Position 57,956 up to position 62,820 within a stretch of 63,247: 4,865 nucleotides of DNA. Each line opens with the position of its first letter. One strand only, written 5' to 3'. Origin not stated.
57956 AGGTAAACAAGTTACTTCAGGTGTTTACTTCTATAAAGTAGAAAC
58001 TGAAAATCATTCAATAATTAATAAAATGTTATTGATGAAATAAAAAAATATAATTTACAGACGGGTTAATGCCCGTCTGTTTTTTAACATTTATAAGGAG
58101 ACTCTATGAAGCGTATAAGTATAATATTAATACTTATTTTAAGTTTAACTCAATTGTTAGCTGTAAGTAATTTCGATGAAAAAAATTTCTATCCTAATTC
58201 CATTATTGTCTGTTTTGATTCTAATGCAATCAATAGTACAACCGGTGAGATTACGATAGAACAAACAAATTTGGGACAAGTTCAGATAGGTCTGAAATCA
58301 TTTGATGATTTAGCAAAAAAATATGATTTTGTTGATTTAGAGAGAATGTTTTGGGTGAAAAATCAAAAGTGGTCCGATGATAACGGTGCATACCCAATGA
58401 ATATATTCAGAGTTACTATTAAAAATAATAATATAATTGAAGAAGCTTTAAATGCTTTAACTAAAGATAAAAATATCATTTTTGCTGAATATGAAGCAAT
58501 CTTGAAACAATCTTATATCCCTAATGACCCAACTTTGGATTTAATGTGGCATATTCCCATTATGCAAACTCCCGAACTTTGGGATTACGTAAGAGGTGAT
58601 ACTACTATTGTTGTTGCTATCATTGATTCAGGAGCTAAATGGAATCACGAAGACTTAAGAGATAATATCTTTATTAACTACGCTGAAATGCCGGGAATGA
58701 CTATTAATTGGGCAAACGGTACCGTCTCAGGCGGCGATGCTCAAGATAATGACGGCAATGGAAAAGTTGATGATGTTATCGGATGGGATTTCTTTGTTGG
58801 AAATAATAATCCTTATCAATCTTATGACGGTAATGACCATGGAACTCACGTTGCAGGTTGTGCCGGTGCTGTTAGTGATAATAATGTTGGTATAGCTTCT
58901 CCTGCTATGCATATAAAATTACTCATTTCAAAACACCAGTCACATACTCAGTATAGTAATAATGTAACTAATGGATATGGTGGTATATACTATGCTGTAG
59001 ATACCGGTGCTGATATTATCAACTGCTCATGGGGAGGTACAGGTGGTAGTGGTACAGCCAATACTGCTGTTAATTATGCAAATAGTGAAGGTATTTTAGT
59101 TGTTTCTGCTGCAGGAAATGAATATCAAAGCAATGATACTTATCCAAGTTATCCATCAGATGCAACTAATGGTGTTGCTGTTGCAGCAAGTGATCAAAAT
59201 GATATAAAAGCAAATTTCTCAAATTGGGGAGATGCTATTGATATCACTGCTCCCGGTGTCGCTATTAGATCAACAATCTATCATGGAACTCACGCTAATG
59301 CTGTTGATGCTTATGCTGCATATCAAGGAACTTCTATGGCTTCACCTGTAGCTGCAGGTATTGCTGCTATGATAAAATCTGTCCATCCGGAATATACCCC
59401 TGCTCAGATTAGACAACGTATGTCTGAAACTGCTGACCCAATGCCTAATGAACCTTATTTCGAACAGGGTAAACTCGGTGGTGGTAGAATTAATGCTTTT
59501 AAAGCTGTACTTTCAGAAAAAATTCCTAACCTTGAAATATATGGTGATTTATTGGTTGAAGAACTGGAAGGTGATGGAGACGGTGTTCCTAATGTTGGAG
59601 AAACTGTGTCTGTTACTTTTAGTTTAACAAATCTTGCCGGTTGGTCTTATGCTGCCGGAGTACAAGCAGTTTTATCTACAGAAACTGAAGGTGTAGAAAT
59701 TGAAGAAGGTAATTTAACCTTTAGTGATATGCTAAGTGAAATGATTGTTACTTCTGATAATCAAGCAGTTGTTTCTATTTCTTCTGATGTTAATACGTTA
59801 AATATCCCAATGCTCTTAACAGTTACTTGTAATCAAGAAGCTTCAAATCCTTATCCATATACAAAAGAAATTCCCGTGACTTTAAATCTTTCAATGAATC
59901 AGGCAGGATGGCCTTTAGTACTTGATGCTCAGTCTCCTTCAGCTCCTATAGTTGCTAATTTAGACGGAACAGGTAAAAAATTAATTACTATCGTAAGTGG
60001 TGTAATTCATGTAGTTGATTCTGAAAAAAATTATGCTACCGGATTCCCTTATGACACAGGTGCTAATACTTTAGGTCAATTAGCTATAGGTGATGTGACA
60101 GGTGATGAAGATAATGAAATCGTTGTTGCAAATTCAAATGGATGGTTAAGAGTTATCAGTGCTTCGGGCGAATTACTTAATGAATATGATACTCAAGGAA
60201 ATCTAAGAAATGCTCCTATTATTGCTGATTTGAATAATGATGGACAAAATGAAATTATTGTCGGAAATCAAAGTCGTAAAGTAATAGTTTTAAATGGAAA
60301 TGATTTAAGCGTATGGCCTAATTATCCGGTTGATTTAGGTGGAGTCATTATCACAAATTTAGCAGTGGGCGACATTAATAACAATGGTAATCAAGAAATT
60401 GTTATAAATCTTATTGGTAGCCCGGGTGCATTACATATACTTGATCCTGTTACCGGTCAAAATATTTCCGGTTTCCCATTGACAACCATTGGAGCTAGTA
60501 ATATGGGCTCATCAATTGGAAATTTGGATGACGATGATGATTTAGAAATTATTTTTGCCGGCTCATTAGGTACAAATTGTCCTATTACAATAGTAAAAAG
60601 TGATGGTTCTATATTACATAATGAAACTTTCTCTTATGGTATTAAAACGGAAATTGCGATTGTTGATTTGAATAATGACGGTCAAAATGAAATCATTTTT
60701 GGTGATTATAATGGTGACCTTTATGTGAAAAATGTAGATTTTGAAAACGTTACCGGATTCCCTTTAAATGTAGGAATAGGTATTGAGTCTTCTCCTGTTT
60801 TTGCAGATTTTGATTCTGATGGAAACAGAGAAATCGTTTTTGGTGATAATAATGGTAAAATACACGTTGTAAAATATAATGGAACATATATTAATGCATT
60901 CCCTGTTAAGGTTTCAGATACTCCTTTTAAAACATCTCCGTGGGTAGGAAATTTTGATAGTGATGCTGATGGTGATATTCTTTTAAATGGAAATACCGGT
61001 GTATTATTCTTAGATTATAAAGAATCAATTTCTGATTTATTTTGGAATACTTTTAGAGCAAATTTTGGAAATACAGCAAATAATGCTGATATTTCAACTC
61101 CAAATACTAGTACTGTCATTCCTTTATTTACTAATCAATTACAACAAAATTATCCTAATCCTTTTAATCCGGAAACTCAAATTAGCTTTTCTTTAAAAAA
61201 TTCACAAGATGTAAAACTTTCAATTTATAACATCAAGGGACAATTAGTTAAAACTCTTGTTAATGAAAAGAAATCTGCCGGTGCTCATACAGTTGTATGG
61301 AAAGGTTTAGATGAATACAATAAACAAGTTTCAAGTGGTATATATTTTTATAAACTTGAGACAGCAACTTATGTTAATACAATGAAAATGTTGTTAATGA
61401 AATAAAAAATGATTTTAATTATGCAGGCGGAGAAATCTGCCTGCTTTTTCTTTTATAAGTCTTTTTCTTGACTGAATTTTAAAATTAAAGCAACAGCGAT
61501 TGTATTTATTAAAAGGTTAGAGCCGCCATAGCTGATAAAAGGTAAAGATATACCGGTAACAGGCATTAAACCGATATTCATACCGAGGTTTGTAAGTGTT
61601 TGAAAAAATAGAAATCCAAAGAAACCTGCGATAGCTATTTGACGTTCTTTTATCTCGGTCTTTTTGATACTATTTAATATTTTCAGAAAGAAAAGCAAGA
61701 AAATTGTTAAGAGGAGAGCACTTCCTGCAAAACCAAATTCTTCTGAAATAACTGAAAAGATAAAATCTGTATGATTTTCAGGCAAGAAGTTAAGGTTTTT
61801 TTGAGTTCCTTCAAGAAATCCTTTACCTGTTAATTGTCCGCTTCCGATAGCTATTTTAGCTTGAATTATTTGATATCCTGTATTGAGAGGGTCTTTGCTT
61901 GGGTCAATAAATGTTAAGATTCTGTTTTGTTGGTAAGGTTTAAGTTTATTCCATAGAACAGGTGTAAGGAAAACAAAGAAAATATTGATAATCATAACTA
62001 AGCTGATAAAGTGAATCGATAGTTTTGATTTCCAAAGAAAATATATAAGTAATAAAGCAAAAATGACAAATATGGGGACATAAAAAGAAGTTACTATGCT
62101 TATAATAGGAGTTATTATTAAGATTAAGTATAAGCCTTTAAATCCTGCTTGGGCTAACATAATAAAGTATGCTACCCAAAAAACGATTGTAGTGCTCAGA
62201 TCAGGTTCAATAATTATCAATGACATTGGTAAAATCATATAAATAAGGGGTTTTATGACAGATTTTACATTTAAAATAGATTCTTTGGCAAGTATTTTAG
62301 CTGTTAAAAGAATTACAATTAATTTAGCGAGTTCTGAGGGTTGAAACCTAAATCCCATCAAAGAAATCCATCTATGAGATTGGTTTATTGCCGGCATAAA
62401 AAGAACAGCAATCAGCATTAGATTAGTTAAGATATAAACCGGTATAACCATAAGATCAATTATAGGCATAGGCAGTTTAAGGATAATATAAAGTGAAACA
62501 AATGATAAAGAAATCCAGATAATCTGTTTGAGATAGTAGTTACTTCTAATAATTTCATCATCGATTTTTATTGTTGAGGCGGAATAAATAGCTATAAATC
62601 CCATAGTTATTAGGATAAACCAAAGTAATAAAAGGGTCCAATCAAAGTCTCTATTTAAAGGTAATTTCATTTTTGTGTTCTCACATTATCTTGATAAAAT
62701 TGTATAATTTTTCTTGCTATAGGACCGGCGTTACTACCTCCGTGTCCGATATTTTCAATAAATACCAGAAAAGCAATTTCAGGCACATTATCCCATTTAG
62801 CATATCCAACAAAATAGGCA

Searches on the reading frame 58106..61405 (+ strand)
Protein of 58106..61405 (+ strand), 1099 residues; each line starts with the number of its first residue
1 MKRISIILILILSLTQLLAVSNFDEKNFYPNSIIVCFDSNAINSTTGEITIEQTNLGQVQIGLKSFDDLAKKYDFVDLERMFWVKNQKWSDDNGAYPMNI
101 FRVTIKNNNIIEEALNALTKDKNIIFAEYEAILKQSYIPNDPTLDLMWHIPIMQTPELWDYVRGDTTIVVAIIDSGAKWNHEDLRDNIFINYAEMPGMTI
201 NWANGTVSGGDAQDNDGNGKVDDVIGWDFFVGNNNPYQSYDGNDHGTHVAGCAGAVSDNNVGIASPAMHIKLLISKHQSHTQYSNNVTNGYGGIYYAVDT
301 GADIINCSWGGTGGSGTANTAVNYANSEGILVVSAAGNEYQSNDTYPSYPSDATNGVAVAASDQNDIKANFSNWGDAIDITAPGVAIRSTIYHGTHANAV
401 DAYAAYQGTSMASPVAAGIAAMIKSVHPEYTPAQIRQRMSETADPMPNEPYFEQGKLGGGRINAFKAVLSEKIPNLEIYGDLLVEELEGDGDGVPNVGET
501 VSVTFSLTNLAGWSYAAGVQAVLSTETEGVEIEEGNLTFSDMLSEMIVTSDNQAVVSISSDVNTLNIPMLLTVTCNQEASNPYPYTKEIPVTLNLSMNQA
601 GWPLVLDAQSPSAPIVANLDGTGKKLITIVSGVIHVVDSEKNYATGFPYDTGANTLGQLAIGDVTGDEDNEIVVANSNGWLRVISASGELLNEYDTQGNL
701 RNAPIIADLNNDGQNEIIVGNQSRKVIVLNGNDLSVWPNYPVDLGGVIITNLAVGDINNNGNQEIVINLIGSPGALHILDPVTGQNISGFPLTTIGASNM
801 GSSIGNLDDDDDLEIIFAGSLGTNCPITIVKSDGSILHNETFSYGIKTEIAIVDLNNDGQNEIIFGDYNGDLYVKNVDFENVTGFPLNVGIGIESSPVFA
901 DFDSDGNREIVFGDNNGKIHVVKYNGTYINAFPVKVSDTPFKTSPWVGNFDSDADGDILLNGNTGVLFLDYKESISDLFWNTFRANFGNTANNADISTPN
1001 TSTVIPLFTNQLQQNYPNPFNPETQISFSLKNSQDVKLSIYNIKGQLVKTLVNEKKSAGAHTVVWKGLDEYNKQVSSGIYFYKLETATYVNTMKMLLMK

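Call 80: search_protein_families(library=pfam, max_evalue=0.00001, proteins=[window:58106-61405:+])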
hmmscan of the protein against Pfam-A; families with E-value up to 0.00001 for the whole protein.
window:58106-61405:+ (1099 aa): 8 families
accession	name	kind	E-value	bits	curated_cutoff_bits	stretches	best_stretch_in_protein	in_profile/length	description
PF00082.27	Peptidase_S8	-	3.6e-47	161.5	21.8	1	167-445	3-279/288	Subtilase family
PF13517.12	FG-GAP_3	-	1.3e-12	48.5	26.9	1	708-767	1-61/61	FG-GAP-like repeat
PF25292.1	Beta-prop_CGLA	-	1.6e-12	48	26.8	0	660-697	35-72/316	Lambda-carrageenase beta-propeller domain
PF13860.13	FlgD_ig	-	2.3e-10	40.8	27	1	1024-1087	10-76/79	FlgD Ig-like domain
PF13570.13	Beta-prop_ACSF4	-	2.7e-09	37.3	133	0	596-788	121-296/329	Beta-alanine-activating enzyme, beta-propeller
PF18962.6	Por_Secre_tail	-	1.9e-07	31.7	27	1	1016-1094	2-72/75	Secretion system C-terminal sorting domain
PF14783.12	BBS2_Mid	-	3.2e-07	30.9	27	0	705-734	3-32/108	Ciliary BBSome complex subunit 2, middle region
PF01839.29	FG-GAP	-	1.4e-06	28.5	22.1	0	707-723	8-24/37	FG-GAP repeat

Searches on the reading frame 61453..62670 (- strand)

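Call 80: search_protein_families(library=pfam, max_evalue=0.00001, proteins=[window:61453-62670:-])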
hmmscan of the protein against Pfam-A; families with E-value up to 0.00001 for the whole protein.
window:61453-62670:- (405 aa): 1 family
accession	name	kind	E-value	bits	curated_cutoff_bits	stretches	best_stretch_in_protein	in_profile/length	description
PF01098.24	FTSW_RODA_SPOVE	-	2.1e-84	284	26.4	2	202-403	158-354/356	Cell cycle protein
